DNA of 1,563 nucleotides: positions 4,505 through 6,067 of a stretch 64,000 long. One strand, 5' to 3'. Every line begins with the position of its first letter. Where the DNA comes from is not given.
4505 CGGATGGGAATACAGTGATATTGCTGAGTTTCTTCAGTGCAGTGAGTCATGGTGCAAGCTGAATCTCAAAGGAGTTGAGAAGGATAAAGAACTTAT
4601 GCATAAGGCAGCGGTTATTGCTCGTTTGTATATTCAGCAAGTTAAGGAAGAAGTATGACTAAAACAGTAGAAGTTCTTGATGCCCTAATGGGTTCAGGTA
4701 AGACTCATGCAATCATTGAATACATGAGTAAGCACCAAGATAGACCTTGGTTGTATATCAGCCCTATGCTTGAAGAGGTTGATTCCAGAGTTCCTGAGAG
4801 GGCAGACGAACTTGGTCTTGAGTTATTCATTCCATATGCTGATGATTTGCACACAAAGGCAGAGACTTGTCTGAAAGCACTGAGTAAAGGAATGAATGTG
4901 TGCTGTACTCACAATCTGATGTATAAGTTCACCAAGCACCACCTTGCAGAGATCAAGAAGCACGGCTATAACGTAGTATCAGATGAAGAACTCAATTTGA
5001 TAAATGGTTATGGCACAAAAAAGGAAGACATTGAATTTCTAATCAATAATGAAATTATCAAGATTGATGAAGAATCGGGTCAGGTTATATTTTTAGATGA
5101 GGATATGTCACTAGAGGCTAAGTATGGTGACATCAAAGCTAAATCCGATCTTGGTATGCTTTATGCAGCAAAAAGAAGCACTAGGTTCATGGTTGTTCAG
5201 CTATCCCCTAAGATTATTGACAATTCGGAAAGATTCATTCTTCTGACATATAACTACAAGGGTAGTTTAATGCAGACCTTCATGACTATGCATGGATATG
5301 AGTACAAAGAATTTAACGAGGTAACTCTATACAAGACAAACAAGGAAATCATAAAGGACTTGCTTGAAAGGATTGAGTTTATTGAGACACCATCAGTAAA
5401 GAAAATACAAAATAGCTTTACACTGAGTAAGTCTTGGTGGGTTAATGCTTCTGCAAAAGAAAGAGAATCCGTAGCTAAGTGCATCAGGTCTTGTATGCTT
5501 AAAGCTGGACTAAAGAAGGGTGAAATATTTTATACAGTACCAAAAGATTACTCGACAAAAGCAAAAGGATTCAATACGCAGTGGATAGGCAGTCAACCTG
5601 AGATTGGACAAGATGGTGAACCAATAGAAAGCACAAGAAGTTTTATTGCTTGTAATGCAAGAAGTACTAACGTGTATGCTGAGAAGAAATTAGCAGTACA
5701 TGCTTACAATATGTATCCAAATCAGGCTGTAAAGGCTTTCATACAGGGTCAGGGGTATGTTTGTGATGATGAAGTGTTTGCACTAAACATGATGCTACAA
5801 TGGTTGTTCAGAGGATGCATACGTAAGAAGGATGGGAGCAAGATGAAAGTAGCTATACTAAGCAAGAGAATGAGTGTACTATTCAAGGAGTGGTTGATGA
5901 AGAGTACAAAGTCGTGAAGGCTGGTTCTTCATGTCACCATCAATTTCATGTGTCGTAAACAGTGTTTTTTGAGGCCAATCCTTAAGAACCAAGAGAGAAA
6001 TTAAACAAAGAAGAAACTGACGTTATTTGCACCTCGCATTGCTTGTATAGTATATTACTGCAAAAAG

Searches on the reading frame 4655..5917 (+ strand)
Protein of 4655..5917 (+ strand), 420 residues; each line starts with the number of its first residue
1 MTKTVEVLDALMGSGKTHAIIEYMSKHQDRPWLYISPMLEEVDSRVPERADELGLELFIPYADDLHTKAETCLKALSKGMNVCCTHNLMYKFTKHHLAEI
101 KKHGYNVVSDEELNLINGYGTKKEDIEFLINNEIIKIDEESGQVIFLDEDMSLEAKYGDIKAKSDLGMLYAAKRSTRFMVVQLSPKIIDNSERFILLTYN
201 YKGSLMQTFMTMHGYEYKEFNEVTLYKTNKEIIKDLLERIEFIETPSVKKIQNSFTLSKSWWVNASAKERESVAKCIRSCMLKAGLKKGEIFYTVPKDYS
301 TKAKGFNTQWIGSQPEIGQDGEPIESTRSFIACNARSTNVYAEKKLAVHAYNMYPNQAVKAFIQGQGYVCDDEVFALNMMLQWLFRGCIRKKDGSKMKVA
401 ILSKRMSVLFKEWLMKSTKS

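Call 21: search_protein_families(library=phrogs, proteins=[window:4655-5917:+], max_evalue=0.00001)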
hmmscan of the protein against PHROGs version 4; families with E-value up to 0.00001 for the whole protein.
window:4655-5917:+ (420 aa): 1 family
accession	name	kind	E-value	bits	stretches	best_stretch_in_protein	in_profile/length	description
phrog_2467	-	unknown function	6.9e-54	184.6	1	1-417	6-424/502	-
